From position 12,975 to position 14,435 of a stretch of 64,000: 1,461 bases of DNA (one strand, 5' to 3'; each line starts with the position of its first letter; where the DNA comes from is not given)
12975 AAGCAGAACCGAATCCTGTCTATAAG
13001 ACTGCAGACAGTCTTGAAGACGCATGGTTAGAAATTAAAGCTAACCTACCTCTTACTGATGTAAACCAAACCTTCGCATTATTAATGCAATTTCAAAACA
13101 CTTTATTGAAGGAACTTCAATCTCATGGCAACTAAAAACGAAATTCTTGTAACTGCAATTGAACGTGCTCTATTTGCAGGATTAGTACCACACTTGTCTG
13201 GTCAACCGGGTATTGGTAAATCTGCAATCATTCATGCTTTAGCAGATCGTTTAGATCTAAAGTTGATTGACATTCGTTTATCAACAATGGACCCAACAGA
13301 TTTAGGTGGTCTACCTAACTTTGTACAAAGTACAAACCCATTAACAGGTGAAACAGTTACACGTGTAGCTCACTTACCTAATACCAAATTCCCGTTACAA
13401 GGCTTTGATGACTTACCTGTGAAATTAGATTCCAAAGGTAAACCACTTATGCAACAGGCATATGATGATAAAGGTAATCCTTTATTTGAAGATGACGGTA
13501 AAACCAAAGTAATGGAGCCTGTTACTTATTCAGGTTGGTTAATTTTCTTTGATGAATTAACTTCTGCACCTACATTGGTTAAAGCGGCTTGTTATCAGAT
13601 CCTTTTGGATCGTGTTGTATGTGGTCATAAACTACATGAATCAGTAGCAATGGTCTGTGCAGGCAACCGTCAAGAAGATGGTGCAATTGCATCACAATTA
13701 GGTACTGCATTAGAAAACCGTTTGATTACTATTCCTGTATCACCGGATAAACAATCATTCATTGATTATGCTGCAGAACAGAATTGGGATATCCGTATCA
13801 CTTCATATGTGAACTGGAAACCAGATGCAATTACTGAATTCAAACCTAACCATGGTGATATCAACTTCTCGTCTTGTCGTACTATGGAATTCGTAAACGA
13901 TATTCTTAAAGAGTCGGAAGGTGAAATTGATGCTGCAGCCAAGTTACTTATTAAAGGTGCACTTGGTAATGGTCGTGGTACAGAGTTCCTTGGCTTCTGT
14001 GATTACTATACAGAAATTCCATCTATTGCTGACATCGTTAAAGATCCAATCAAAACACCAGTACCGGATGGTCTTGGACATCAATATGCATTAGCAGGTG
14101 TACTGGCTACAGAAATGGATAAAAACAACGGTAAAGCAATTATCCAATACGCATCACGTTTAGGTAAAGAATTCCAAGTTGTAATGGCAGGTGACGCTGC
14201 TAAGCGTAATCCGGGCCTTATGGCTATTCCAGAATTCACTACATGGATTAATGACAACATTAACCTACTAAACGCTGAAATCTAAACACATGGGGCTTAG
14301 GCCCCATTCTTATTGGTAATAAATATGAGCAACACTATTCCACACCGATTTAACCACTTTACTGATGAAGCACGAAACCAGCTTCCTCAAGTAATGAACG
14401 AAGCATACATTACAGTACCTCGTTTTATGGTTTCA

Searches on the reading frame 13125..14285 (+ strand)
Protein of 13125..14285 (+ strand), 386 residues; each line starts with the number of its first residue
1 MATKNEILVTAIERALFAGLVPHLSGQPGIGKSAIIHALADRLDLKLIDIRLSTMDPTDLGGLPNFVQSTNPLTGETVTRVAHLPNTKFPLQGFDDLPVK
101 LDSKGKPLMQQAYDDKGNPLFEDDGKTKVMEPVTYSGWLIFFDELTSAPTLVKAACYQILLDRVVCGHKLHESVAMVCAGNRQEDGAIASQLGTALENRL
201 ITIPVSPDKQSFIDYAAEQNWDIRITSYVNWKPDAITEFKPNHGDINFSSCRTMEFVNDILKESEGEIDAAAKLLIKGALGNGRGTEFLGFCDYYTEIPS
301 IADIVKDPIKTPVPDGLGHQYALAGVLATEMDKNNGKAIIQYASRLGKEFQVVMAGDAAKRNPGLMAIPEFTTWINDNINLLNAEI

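Call 10: search_protein_families(library=phrogs, proteins=[window:13125-14285:+])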
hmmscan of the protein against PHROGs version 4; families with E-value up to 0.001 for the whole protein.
window:13125-14285:+ (386 aa): 4 families
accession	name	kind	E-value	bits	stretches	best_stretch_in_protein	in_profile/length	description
phrog_1297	-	other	2.5e-110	369.8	1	6-383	12-354/356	ATPase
phrog_16335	-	other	1.7e-44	153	1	12-214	19-176/267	ATPase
phrog_21479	-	unknown function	7e-17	62.2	1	12-60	19-67/68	-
phrog_3757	-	unknown function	0.00076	20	0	24-54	131-161/367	-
